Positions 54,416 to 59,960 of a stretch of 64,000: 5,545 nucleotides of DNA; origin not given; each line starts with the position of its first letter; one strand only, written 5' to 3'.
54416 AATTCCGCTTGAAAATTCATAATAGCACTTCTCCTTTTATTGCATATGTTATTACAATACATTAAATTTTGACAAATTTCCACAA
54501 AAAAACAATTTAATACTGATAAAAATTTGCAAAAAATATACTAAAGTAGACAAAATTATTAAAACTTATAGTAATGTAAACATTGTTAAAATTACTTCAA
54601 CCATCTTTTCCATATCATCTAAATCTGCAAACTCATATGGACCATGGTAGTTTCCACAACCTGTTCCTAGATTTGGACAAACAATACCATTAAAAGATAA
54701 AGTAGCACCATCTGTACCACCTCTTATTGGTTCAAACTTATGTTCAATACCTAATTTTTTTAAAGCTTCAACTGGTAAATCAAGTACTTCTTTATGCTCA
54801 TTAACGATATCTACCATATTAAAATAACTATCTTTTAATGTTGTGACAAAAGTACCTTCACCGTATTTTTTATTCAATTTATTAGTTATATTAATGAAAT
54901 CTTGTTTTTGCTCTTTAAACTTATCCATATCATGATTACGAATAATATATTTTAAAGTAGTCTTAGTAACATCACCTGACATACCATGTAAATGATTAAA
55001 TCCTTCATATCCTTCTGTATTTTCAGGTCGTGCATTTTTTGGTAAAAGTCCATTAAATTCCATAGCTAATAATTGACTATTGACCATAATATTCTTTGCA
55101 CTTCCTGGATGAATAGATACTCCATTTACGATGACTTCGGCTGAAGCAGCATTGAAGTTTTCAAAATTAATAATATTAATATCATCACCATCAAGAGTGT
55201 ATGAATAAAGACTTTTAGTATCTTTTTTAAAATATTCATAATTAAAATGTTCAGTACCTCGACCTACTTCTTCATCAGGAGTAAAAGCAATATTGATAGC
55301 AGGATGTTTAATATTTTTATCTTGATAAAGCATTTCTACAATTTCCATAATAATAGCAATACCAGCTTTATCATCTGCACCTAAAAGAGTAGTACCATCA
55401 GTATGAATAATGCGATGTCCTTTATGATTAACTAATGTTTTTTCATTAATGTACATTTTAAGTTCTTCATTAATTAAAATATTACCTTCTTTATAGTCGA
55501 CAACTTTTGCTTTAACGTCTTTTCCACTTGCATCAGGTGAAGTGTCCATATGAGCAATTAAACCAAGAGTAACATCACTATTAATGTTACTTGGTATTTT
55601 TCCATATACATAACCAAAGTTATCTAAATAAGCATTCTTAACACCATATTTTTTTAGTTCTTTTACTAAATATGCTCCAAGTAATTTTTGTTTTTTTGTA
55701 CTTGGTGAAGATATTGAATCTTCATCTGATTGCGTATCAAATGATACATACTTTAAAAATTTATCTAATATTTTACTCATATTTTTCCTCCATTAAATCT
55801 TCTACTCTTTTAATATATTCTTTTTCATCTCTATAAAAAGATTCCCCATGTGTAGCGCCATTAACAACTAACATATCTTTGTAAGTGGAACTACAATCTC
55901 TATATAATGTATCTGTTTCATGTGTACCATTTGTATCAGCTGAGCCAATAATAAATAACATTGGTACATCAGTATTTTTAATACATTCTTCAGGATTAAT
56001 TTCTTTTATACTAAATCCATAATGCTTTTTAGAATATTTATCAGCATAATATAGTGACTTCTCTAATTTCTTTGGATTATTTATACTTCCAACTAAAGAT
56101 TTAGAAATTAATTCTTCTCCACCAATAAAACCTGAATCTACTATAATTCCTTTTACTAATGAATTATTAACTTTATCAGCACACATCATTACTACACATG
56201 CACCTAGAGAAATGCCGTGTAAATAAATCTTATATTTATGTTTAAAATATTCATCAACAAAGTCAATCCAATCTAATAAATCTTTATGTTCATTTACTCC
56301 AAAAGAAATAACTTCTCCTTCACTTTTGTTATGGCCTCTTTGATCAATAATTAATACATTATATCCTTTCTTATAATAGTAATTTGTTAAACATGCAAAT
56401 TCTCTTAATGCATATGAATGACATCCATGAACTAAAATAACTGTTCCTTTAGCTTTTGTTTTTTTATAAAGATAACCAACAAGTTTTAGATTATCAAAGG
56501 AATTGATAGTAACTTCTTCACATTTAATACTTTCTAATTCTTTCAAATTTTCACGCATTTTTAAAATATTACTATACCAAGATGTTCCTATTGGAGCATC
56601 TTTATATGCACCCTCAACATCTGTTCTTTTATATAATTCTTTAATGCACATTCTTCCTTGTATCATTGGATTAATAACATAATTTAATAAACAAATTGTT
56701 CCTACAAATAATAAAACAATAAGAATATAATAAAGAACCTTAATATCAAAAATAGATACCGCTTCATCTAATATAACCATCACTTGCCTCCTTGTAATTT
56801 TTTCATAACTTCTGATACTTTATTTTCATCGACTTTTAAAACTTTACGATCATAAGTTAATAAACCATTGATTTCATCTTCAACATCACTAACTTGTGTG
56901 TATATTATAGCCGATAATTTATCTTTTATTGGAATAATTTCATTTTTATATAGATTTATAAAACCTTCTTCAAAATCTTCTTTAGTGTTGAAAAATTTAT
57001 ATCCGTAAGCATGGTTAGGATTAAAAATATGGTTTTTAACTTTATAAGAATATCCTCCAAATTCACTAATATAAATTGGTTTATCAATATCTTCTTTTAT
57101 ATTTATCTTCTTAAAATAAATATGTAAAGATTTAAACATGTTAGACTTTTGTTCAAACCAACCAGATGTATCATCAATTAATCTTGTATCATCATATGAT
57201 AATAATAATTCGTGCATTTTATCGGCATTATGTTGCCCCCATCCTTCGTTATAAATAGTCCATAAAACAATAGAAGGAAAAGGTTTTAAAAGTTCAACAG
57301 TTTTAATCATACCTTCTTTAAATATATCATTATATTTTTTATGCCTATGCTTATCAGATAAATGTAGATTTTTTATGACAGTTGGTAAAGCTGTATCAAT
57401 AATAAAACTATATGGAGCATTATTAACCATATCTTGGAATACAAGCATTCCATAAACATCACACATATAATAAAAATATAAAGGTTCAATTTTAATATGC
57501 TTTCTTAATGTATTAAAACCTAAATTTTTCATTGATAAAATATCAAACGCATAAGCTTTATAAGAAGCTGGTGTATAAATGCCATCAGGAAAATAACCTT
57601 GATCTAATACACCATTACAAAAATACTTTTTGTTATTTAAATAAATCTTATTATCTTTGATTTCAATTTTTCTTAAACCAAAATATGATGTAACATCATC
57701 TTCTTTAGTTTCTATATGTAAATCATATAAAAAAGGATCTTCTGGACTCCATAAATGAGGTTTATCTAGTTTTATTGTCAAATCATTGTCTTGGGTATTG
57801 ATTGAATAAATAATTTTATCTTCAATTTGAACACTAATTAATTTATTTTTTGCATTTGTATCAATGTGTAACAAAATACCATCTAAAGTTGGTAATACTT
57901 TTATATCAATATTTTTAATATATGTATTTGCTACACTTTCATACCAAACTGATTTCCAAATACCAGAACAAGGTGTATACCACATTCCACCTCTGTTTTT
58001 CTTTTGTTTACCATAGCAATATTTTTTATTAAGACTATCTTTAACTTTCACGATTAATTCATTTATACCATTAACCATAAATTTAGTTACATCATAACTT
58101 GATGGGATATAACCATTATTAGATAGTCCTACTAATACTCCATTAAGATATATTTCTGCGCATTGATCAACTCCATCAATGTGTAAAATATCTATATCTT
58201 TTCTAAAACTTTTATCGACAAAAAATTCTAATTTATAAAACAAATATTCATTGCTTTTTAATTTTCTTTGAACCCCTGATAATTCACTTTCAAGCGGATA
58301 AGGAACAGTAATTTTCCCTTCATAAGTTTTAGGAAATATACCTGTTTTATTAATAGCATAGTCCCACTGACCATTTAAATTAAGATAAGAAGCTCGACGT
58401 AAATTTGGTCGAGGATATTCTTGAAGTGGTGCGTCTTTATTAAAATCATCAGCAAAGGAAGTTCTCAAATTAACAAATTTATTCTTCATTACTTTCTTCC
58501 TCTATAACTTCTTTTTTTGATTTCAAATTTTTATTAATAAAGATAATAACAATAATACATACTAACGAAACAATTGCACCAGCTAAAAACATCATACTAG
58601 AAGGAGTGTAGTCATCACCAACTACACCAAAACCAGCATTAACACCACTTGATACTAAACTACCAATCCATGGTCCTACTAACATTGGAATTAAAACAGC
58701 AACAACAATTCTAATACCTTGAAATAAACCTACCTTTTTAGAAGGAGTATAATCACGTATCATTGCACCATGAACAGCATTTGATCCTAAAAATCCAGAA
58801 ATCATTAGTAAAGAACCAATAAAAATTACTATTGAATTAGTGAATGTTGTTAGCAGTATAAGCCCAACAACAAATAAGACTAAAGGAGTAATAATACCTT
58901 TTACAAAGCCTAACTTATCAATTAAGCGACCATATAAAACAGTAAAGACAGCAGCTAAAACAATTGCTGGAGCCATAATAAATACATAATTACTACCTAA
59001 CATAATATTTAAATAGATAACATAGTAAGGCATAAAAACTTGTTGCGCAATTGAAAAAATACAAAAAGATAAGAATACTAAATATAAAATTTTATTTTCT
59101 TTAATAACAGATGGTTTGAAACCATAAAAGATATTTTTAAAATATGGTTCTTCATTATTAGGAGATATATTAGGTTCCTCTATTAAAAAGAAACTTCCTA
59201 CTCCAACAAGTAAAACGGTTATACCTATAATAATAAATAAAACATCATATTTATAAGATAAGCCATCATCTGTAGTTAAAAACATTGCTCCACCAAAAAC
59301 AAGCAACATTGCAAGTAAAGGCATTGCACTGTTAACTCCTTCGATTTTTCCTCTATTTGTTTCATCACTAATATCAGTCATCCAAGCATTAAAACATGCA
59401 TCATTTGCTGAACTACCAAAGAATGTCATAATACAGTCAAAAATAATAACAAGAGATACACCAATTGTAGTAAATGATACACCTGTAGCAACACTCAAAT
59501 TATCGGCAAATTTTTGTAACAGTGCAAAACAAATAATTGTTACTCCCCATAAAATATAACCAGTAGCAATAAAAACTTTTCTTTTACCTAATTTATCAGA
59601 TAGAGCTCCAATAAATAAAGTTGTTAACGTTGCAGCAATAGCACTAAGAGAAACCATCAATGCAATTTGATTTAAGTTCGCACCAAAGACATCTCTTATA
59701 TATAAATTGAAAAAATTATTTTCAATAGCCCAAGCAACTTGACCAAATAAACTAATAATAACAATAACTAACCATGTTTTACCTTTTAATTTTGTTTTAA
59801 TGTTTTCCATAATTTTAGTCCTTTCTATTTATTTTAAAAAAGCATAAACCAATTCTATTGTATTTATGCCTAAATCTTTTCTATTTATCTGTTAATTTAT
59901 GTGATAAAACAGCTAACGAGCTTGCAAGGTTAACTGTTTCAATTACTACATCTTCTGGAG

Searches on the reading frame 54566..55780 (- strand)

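Call 31: search_protein_families(library=pfam, proteins=[window:54566-55780:-], max_evalue=0.001)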
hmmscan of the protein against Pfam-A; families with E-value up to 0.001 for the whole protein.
window:54566-55780:- (404 aa): 3 families
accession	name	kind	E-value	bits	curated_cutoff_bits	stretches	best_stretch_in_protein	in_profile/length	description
PF01546.33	Peptidase_M20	-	9.4e-13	49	24.6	1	135-400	34-203/206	Peptidase family M20/M25/M40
PF05343.19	Peptidase_M42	-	1.9e-10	40.7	23.2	1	303-395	203-291/292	M42 glutamyl aminopeptidase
PF07687.19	M20_dimer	-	4.3e-10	40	21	1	207-306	2-106/107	Peptidase dimerisation domain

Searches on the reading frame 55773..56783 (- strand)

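Call 31: search_protein_families(library=pfam, proteins=[window:55773-56783:-], max_evalue=0.001)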
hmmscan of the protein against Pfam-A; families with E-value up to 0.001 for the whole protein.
window:55773-56783:- (336 aa): 6 families
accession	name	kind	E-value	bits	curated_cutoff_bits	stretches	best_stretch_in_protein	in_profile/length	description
PF12146.15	Hydrolase_4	-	6.9e-16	58.7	27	1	110-224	2-115/239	Serine aminopeptidase, S33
PF02129.25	Peptidase_S15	-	2.8e-09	37.5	23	1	123-206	46-117/262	X-Pro dipeptidyl-peptidase (S15 family)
PF12697.13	Abhydrolase_6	-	6.3e-08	34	26.3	1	115-219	1-96/217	Alpha/beta hydrolase family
PF00561.26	Abhydrolase_1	-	6.9e-08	32.9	25.8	1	114-226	2-103/245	alpha/beta hydrolase fold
PF00326.27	Peptidase_S9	-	2.1e-05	24.5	22.6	1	135-325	9-200/213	Prolyl oligopeptidase family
PF03959.19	FSH1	-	0.00065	19.9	21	0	164-309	80-197/211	Serine hydrolase (FSH1)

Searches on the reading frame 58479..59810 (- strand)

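Call 31: search_protein_families(library=pfam, proteins=[window:58479-59810:-], max_evalue=0.001)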
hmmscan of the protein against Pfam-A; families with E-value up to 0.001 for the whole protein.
window:58479-59810:- (443 aa): 2 families
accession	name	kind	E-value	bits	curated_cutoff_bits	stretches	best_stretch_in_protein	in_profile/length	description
PF07690.21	MFS_1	-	1.3e-33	116.9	33.4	2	18-286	3-252/347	Major Facilitator Superfamily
PF12832.13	MFS_1_like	-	2e-05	24.3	25.2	1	44-383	31-358/373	MFS_1 like family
